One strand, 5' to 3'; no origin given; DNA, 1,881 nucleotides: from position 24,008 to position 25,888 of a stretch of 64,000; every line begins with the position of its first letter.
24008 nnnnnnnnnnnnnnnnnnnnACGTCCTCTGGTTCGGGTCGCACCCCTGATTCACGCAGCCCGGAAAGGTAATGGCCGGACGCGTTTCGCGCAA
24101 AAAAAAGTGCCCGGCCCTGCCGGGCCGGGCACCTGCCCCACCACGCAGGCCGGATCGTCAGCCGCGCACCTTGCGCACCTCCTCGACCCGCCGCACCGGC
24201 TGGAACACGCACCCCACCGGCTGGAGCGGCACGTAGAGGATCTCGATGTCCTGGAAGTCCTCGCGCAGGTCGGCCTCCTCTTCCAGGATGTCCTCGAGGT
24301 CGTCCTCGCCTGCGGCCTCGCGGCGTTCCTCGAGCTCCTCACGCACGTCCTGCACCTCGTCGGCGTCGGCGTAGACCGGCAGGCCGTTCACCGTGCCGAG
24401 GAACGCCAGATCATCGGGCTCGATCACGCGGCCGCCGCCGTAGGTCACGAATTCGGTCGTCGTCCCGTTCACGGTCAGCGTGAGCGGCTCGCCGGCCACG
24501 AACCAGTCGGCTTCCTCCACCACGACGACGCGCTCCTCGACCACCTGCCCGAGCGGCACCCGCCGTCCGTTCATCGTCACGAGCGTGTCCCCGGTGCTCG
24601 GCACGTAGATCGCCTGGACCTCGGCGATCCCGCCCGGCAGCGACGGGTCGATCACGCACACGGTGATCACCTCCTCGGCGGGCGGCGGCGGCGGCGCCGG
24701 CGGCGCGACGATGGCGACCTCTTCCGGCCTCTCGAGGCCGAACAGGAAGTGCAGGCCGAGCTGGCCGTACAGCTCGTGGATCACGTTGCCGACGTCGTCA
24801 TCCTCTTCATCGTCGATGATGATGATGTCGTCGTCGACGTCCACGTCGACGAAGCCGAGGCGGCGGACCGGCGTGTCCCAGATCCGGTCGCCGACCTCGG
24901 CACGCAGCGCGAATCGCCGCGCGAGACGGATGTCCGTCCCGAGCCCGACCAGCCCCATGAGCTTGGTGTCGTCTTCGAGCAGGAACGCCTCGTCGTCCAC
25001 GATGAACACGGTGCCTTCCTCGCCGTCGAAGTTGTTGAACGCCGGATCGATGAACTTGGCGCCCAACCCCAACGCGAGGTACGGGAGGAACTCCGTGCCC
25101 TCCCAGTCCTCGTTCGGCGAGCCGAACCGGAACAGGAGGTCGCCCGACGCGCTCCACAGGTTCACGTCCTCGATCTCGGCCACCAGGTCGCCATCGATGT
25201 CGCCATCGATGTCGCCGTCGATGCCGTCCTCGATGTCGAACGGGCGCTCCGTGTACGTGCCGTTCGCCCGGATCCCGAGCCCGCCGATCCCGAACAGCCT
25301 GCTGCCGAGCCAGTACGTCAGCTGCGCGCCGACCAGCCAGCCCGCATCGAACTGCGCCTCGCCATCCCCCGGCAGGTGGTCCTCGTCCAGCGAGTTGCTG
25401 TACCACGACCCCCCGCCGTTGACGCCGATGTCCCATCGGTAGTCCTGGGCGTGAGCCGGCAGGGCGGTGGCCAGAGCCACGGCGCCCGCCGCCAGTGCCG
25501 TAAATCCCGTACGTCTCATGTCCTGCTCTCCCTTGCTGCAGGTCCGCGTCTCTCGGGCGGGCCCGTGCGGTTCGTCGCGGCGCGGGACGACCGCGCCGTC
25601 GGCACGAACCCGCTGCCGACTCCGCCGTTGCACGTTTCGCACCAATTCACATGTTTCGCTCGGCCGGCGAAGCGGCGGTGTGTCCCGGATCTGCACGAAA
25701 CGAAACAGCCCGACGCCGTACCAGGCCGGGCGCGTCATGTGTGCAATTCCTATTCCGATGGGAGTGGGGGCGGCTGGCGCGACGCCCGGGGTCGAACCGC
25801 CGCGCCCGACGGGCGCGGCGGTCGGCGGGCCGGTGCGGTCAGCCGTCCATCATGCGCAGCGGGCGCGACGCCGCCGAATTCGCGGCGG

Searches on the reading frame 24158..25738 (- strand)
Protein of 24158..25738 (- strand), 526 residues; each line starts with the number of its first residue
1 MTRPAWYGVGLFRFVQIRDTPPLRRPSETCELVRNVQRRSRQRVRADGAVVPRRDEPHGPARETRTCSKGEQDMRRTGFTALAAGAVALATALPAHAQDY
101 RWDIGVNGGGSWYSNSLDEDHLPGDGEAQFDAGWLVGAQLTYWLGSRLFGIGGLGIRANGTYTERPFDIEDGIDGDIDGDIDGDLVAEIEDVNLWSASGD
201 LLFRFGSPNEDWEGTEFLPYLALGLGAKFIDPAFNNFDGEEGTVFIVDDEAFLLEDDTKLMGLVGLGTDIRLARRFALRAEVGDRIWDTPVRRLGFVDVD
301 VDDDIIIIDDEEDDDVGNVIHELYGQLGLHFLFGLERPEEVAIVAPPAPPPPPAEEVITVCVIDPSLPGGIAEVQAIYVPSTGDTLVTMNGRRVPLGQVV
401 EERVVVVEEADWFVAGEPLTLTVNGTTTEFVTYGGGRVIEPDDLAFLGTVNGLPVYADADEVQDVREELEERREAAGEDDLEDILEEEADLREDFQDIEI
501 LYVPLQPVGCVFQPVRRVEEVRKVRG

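Call 48: search_protein_families(library=pfam, proteins=[window:24158-25738:-], max_evalue=0.01)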
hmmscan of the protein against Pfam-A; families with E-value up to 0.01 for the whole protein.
window:24158-25738:- (526 aa): 1 family
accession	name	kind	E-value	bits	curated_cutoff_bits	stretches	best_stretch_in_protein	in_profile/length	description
PF13505.12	OMP_b-brl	-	2.5e-08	34.7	28.7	1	86-284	4-152/175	Outer membrane protein beta-barrel domain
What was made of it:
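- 24158..25519 (-): Outer-membrane beta-barrel protein with acidic repeats and a C-terminal domain (called OMP526 here). The likely start is MRRTGF at 25519. It is the third gene with its own -24/-12 motif. PF13505 OMP_b-brl matches at E=2.5e-8 (call 48).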

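Call 89: search_protein_families(library=padloc, proteins=[window:24158-25738:-], max_evalue=0.01)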
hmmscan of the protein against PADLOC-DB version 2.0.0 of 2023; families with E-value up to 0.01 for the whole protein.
window:24158-25738:- (526 aa): 0 families
